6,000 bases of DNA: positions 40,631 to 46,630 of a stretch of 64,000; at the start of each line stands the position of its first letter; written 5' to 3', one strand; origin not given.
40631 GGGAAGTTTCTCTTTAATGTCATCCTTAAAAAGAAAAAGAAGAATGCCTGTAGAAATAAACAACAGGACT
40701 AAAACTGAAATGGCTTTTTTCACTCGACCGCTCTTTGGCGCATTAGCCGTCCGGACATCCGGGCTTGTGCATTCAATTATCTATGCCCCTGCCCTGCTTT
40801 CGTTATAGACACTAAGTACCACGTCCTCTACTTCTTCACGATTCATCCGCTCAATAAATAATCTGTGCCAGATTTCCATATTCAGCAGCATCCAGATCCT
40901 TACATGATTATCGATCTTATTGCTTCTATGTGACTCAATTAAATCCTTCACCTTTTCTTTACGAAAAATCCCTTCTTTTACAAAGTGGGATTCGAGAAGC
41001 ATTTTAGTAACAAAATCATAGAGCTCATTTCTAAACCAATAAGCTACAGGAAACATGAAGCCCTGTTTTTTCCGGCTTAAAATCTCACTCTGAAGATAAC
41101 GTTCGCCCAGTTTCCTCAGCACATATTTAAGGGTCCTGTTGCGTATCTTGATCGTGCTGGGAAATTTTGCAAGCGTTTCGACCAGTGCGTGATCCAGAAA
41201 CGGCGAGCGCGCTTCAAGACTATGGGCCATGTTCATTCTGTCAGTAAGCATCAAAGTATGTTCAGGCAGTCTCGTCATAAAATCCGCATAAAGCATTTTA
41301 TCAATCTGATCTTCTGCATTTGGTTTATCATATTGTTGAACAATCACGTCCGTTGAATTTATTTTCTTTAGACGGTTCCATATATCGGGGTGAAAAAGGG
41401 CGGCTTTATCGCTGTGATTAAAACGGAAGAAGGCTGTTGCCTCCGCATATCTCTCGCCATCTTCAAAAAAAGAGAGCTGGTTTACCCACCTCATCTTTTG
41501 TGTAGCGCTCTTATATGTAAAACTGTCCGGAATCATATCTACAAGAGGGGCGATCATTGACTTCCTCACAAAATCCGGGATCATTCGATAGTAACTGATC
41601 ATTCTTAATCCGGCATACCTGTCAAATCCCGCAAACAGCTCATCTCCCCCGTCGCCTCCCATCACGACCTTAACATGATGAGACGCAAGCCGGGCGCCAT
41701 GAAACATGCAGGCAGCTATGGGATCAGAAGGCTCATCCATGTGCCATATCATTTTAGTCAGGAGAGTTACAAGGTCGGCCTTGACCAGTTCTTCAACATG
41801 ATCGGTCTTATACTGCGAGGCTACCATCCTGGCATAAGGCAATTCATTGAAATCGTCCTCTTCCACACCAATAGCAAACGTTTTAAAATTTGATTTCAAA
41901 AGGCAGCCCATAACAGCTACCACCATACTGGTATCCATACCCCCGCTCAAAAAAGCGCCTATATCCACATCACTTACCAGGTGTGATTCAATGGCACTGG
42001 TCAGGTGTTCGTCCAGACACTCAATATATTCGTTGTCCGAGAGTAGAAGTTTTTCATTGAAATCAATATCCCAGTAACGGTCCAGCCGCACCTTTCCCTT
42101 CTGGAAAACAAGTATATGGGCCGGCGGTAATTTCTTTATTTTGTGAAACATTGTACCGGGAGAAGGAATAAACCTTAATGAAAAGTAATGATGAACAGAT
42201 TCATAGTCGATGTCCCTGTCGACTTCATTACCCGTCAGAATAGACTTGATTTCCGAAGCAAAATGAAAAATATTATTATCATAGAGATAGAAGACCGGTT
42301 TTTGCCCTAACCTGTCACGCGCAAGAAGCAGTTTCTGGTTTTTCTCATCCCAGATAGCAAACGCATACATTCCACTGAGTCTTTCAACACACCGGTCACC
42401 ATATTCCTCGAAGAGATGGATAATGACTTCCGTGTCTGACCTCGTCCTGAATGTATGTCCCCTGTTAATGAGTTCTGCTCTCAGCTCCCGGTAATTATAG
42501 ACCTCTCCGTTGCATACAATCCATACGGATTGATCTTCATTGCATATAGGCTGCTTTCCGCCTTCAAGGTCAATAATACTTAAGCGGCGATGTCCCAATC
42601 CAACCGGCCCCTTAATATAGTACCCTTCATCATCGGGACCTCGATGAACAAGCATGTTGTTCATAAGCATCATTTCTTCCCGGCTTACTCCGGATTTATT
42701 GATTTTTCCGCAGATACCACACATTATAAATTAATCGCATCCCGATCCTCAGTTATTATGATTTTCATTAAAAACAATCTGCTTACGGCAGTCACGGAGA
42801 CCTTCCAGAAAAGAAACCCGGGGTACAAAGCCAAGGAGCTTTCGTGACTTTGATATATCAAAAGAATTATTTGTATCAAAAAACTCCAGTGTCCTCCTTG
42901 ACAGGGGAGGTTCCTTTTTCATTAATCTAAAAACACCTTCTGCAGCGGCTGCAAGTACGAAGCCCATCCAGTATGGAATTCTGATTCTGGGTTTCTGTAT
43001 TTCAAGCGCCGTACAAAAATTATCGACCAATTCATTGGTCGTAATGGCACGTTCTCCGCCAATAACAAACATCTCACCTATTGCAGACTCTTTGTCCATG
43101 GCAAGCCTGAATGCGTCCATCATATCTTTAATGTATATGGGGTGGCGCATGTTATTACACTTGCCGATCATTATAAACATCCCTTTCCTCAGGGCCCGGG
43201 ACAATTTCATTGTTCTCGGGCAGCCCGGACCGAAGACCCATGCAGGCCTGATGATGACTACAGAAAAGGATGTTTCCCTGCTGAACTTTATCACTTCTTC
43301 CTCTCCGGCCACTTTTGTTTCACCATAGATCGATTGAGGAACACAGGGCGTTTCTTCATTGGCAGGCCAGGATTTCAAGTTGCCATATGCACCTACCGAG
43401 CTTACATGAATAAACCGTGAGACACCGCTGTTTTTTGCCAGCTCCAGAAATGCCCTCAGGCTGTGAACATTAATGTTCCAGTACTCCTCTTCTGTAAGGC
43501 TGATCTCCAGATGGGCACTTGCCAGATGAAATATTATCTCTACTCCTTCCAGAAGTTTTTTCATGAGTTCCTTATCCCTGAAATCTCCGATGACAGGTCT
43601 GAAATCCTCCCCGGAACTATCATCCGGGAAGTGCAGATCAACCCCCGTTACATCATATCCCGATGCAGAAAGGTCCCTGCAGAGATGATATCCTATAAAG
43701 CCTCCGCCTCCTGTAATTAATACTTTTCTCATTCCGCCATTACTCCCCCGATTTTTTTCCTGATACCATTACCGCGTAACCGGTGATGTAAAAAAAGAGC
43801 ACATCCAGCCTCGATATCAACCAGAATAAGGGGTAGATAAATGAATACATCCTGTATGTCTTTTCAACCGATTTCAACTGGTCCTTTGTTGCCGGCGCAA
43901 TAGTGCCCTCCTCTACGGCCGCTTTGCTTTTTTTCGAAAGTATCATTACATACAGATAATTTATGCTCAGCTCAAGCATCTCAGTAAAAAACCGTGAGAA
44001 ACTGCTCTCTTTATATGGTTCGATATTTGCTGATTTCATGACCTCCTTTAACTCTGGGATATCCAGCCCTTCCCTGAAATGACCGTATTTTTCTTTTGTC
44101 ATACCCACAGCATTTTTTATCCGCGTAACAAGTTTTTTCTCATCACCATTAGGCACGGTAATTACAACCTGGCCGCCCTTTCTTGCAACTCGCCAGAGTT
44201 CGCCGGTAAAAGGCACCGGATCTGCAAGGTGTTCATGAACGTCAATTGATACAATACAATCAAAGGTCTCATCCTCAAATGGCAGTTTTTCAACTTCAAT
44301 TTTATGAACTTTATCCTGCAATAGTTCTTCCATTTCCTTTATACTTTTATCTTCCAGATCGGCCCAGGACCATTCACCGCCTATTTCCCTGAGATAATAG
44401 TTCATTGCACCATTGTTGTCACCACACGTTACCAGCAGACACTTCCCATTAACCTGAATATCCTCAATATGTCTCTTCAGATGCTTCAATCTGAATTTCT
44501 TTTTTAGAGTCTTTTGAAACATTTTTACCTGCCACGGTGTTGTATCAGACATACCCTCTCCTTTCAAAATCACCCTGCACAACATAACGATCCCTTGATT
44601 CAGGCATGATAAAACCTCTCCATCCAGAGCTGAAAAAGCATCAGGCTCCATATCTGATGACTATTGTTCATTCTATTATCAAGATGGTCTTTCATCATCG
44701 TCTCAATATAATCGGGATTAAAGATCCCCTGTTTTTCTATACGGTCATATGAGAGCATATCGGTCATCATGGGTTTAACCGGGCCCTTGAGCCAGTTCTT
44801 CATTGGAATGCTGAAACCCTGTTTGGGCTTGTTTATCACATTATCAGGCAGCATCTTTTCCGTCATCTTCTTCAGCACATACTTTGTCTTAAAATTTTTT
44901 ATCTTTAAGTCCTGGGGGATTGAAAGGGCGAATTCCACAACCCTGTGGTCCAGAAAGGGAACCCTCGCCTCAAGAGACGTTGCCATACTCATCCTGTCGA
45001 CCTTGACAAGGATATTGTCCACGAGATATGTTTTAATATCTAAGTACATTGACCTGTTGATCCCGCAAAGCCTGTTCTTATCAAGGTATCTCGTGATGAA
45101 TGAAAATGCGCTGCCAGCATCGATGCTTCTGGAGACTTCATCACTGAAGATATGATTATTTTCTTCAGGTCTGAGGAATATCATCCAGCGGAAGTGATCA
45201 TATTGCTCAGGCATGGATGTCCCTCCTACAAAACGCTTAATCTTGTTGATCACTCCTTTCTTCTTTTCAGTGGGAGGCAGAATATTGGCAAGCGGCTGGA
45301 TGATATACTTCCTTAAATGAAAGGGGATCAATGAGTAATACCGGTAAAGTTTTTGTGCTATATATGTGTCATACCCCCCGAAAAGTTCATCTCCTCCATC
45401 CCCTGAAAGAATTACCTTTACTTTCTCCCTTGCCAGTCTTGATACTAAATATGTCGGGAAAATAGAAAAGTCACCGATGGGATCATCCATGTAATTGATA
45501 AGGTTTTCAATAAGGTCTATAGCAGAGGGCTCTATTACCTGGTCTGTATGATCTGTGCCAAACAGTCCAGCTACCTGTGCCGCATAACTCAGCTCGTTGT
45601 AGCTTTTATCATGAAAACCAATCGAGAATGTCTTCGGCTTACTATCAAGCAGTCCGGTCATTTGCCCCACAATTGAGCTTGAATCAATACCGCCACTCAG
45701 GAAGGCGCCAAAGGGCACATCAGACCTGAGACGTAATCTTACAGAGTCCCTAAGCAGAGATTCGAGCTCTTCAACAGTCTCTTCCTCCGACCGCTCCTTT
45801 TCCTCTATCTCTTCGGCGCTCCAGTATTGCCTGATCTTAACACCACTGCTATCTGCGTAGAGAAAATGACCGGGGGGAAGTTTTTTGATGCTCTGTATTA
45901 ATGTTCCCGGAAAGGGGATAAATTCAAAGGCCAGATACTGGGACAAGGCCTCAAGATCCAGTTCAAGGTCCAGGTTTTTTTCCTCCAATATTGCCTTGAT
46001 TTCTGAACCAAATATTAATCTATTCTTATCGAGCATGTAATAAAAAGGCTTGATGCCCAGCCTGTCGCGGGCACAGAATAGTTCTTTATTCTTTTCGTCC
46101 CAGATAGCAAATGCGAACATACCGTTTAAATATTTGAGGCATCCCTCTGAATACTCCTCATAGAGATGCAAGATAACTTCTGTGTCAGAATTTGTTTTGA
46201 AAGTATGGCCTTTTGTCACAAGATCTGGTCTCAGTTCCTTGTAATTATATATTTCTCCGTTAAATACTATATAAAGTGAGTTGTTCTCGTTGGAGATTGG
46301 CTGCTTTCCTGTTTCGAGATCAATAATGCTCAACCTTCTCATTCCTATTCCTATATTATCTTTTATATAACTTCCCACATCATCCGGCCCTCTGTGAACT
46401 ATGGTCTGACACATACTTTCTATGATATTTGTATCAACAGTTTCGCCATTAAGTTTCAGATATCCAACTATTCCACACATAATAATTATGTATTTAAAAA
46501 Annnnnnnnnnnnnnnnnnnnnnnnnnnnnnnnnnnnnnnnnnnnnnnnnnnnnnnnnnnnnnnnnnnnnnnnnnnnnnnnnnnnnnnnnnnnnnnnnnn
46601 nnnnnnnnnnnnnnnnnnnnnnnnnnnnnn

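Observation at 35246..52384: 17-kb coupled operon with an unusual enzyme combination: candidate undescribed lipid-linked glycan tailoring pathway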

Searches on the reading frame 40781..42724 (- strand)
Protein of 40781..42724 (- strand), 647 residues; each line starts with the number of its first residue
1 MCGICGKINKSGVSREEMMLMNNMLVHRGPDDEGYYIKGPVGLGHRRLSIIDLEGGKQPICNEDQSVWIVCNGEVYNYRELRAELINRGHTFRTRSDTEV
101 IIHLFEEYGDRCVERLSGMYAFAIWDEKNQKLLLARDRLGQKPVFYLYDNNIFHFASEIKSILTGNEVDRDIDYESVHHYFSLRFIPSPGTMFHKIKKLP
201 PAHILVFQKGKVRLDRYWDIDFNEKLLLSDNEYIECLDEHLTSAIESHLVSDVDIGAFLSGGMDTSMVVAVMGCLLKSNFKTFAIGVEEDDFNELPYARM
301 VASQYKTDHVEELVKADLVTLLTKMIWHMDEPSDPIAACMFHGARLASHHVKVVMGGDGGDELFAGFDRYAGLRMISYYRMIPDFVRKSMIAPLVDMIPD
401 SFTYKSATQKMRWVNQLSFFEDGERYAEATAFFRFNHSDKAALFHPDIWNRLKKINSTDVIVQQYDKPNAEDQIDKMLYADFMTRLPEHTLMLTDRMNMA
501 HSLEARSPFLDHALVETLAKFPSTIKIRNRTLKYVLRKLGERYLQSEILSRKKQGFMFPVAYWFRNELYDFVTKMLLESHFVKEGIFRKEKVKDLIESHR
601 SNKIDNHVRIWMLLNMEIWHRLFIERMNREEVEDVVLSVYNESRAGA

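Call 5: search_protein_families(library=ncbifam, proteins=[window:40781-42724:-], max_evalue=0.001)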
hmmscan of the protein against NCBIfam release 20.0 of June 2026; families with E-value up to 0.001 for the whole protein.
window:40781-42724:- (647 aa): 9 families
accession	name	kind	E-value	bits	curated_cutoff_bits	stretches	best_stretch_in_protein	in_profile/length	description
TIGR03108.1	eps_aminotran_1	hypoth_equivalog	2.4e-172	574.9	816.9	1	1-617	1-622/628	XrtA/PEP-CTERM system amidotransferase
TIGR01536.1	asn_synth_AEB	equivalog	4.2e-142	474.8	267.1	1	2-556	1-517/517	asparagine synthase (glutamine-hydrolyzing)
TIGR03104.1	trio_amidotrans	equivalog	1.6e-129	432.9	570.1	2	1-375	1-388/589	N-acetylglutaminylglutamine amidotransferase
NF006949.0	PRK09431.1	equivalog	6.7e-93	312.1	499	3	1-164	1-167/554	asparagine synthase B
NF033535.1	lass_lactam_cya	exception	7.1e-73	246.2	525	2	1-373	1-386/668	lasso peptide isopeptide bond-forming cyclase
NF001484.0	PRK00331.1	subfamily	1.7e-13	49.9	381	1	38-163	64-199/601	isomerizing glutamine--fructose-6-phosphate transaminase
NF033561.1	macrolact_Ik_Al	subfamily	7.6e-13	47.9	300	1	109-365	72-332/561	albusnodin/ikarugamycin family macrolactam cyclase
TIGR01135.1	glmS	equivalog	1.3e-12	47.1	418.05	1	58-163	85-198/607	glutamine--fructose-6-phosphate transaminase (isomerizing)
TIGR01134.1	purF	equivalog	9e-12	45.1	350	1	37-176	62-213/432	amidophosphoribosyltransferase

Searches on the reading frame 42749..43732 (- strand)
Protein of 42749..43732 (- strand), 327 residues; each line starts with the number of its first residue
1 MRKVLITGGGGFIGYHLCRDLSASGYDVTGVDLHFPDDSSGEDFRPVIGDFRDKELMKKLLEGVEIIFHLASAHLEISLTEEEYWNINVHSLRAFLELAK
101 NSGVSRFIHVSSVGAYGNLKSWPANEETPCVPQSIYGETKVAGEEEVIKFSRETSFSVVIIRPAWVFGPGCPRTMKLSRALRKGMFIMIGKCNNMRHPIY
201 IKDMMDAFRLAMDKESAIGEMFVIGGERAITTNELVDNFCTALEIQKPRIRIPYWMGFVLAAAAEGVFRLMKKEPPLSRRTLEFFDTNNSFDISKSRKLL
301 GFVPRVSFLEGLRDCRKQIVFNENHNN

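Call 5: search_protein_families(library=ncbifam, proteins=[window:42749-43732:-], max_evalue=0.001)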
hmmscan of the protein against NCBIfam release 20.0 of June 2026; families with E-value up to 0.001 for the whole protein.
window:42749-43732:- (327 aa): 24 families
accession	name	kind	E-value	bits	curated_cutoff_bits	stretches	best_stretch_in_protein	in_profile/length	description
TIGR03466.1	HpnA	hypoth_equivalog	1.5e-38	132.5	367.65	1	3-305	2-308/327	hopanoid-associated sugar epimerase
NF042422.1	oxyalk_red_OleD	equivalog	4.5e-37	128.1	580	1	3-317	2-326/329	2-alkyl-3-oxoalkanoate reductase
NF042423.1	oxyalk_red_Shew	equivalog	3e-31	108.7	580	1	2-313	9-329/331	2-alkyl-3-oxoalkanoate reductase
TIGR04180.1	EDH_00030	hypoth_equivalog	1.9e-29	102.7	475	1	4-243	1-256/297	NAD-dependent 4,6-dehydratase LegB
TIGR01181.1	dTDP_gluc_dehyt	equivalog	9.3e-23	80.8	365.1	1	3-316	1-308/321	dTDP-glucose 4,6-dehydratase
NF052578.1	StrlDmthSdmBMthl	equivalog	1.1e-21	77.9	600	1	4-305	3-309/328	sterol demethylase protein SdmB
TIGR01179.1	galE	equivalog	2.2e-21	76.1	262.3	1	3-167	1-177/332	UDP-glucose 4-epimerase GalE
NF043036.1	ErythonDh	equivalog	2.9e-16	59.6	325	1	3-173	2-187/321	D-erythronate dehydrogenase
TIGR02197.1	heptose_epim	equivalog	1e-15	57.8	274.6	1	4-247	1-264/316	ADP-glyceromanno-heptose 6-epimerase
TIGR01777.1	yfcH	hypoth_equivalog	5e-14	52.6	207.35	1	4-255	1-252/292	TIGR01777 family oxidoreductase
NF007956.0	PRK10675.1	subfamily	8.6e-13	48.1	394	1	3-162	2-176/338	UDP-glucose 4-epimerase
TIGR01214.1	rmlD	equivalog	1.9e-11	43.6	224.05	1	3-170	1-154/285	dTDP-4-dehydrorhamnose reductase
NF007582.0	PRK10217.1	equivalog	8.1e-11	41.6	698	1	102-317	124-329/355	dTDP-glucose 4,6-dehydratase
NF041293.1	G6PDh_Azf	equivalog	1.1e-08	34.8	400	1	3-120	4-123/252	NAD-dependent glucose-6-phosphate dehydrogenase Azf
TIGR01746.1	Thioester-redct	subfamily_domain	4.7e-08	32.7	213.35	1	57-168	82-197/371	thioester reductase domain-containing protein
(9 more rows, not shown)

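Call 8: search_protein_families(library=pfam, proteins=[window:42749-43732:-], max_evalue=0.01)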
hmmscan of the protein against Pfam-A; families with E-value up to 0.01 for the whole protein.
window:42749-43732:- (327 aa): 8 families
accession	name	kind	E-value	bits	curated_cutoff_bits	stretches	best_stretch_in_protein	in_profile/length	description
PF01370.27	Epimerase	-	2.6e-40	138.8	20.9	1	4-225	1-240/240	NAD dependent epimerase/dehydratase family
PF16363.11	GDP_Man_Dehyd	-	1.6e-29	103.9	27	1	5-314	1-331/332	GDP-mannose 4,6 dehydratase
PF01073.25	3Beta_HSD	-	5.3e-26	91.7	22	1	5-213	1-230/280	3-beta hydroxysteroid dehydrogenase/isomerase family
PF04321.23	RmlD_sub_bind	-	6.4e-16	58.7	27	1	3-234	2-222/287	RmlD substrate binding domain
PF07993.18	NAD_binding_4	-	5.4e-15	55.7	20.1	1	54-190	79-231/258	Male sterility protein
PF02719.21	Polysacc_synt_2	-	2e-12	47.3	20.2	1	4-245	1-249/293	Polysaccharide biosynthesis protein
PF13460.12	NAD_binding_10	-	4.1e-11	43.5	27.2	1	8-166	1-146/184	NAD(P)H-binding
PF24701.1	DUF7664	-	0.0054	17.3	27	1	82-123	6-47/98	Domain of unknown function (DUF7664)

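Call 46: search_solved_structures(query=window:42749-43732:-, max_evalue=1e-12)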
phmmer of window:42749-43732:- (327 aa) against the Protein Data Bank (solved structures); distinct sequences matched with E-value up to 1e-12: 24.
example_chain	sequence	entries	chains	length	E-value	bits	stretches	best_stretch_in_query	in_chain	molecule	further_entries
3wj7_A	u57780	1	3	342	3.2e-24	89.1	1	4-306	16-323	Putative oxidoreductase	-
1r6d_A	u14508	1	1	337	1.4e-20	77.1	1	3-239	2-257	TDP-glucose-4,6-dehydratase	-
1r66_A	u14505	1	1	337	1.4e-20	77.1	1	3-239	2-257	TDP-glucose-4,6-dehydratase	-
6zl6_A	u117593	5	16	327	1.9e-20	76.7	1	3-232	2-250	Epimerase domain-containing protein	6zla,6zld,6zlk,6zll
6kv9_A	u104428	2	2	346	6.8e-20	74.9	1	4-238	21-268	MoeE5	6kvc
6zlj_A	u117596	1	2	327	6.9e-20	74.9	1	3-232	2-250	Epimerase domain-containing protein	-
8rdg_A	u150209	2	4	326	1.1e-19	74.3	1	3-236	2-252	SDR family NAD(P)-dependent oxidoreductase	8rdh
8rdi_A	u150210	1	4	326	3.8e-19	72.4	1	3-236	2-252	SDR family NAD(P)-dependent oxidoreductase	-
3aw9_A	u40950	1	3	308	1.7e-18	70.3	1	3-222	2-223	NAD-dependent epimerase/dehydratase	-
4zrm_A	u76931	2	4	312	1.9e-18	70.2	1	3-236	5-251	UDP-glucose 4-epimerase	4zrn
3ehe_A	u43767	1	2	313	7e-18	68.3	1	3-252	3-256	UDP-glucose 4-epimerase (GalE-1)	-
8shh_A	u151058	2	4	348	9.4e-18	67.9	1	3-242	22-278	dTDP-glucose 4,6-dehydratase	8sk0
6jkg_A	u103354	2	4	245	1.4e-17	67.3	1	3-215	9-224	Sterol-4-alpha-carboxylate 3-dehydrogenase, decarboxylating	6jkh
3icp_A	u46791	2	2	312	9.8e-17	64.5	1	3-222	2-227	NAD-dependent epimerase/dehydratase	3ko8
8vr2_A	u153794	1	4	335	1.3e-16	64.2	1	2-244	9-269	NAD-dependent epimerase/dehydratase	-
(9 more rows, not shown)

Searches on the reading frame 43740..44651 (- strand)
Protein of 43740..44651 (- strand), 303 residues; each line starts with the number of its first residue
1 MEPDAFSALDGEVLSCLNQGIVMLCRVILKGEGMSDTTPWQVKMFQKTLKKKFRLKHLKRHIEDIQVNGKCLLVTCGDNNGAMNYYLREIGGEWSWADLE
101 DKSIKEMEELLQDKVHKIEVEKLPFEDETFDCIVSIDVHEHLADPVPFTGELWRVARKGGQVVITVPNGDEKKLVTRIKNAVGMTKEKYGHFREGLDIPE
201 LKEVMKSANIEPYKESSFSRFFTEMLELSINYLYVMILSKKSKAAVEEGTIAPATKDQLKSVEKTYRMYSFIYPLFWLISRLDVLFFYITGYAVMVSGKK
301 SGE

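Call 5: search_protein_families(library=ncbifam, proteins=[window:43740-44651:-], max_evalue=0.001)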
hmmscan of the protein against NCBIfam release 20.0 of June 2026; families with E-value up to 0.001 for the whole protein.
window:43740-44651:- (303 aa): 10 families
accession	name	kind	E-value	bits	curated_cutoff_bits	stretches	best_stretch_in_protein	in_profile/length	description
NF045825.1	FAmtase_mtf2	equivalog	9.9e-09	34.8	400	1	32-165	22-159/248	fatty-acid O-methyltransferase Mtf2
NF045823.1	PthPhpthDimycoMt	equivalog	8e-08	31.8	300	1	36-164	34-166/256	phthiotriol/phenolphthiotriol dimycocerosates methyltransferase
TIGR01983.1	UbiG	equivalog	4e-06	26.3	102.95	1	81-181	61-168/228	bifunctional 2-polyprenyl-6-hydroxyphenol methylase/3-demethylubiquinol 3-O-methyltransferase UbiG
TIGR00452.1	TIGR00452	equivalog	0.00023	20.1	275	1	106-201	161-250/316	tRNA 5-methoxyuridine(34)/uridine 5-oxyacetic acid(34) synthase CmoB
TIGR02072.1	BioC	equivalog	0.00037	20.4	184.95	1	92-168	59-136/244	malonyl-ACP O-methyltransferase BioC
NF011650.0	PRK15068.1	equivalog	0.00041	19.3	209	1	113-165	174-226/324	tRNA 5-methoxyuridine(34)/uridine 5-oxyacetic acid(34) synthase CmoB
NF041675.1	sarc_dimgly_tmase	equivalog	0.00048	20.2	550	1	119-168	124-173/278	sarcosine/dimethylglycine N-methyltransferase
NF004452.0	PRK05785.1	equivalog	0.00049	19.6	207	1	53-171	37-151/228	hypothetical protein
NF041537.1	ArsM_AhpD_UU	exception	0.00058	18.8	510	1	108-165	124-181/345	arsenite methyltransferase/AhpD domain selenoprotein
NF045667.1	MTase_DVU1556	equivalog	0.00095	18.7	155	0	81-165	34-120/213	DVU_1556 family methyltransferase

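Call 8: search_protein_families(library=pfam, proteins=[window:43740-44651:-], max_evalue=0.01)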
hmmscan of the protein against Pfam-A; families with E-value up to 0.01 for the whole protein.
window:43740-44651:- (303 aa): 5 families
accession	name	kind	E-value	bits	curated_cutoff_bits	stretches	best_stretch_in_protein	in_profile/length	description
PF08241.18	Methyltransf_11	-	1.2e-13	51.9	21.2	1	76-164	5-95/95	Methyltransferase domain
PF13649.12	Methyltransf_25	-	3.7e-07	31.2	27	1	80-160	8-97/97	Methyltransferase domain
PF13847.12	Methyltransf_31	-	1.5e-06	28.4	27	1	114-178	57-122/145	Methyltransferase domain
PF13489.12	Methyltransf_23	-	7.2e-06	26.3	27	1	111-210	63-159/164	Methyltransferase domain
PF08242.18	Methyltransf_12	-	2.5e-05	25.4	30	1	91-161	20-97/98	Methyltransferase domain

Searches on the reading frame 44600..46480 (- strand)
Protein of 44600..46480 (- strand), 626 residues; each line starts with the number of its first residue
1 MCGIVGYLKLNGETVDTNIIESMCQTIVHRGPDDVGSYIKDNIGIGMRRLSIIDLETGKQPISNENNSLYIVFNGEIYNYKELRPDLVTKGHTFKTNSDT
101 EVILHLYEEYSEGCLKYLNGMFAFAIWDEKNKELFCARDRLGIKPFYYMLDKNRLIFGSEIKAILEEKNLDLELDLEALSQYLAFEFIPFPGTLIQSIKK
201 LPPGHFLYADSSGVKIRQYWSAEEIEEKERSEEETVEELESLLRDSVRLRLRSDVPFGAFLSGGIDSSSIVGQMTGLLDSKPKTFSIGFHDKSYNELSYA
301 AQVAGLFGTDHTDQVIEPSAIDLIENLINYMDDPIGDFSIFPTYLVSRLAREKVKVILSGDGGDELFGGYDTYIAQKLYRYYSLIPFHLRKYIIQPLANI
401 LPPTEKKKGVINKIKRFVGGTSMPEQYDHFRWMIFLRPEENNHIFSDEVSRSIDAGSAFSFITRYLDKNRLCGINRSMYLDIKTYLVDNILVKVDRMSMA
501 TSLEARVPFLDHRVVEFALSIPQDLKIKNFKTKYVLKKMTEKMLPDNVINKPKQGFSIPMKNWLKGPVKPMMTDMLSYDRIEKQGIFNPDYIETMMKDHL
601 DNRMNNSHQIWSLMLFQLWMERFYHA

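Call 5: search_protein_families(library=ncbifam, proteins=[window:44600-46480:-], max_evalue=0.001)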
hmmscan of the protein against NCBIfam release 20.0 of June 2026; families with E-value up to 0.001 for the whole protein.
window:44600-46480:- (626 aa): 9 families
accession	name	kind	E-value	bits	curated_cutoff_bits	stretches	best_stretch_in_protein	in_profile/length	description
TIGR03108.1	eps_aminotran_1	hypoth_equivalog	1.8e-187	624.8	816.9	1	1-621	1-626/628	XrtA/PEP-CTERM system amidotransferase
TIGR01536.1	asn_synth_AEB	equivalog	2.6e-156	521.6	267.1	1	2-556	1-517/517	asparagine synthase (glutamine-hydrolyzing)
TIGR03104.1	trio_amidotrans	equivalog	4.8e-139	464.3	570.1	2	1-373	1-383/589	N-acetylglutaminylglutamine amidotransferase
NF006949.0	PRK09431.1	equivalog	3.6e-103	346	499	3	1-167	1-168/554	asparagine synthase B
NF033535.1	lass_lactam_cya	exception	1.8e-91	307.7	525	2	1-366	1-375/668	lasso peptide isopeptide bond-forming cyclase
NF033561.1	macrolact_Ik_Al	subfamily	2.2e-15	56.3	300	1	194-376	154-340/561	albusnodin/ikarugamycin family macrolactam cyclase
NF001484.0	PRK00331.1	subfamily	9e-15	54.1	381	1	61-169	87-203/601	isomerizing glutamine--fructose-6-phosphate transaminase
TIGR01135.1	glmS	equivalog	3.9e-13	48.8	418.05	1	61-169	86-202/607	glutamine--fructose-6-phosphate transaminase (isomerizing)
TIGR01134.1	purF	equivalog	2.4e-10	40.4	350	1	58-164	83-199/432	amidophosphoribosyltransferase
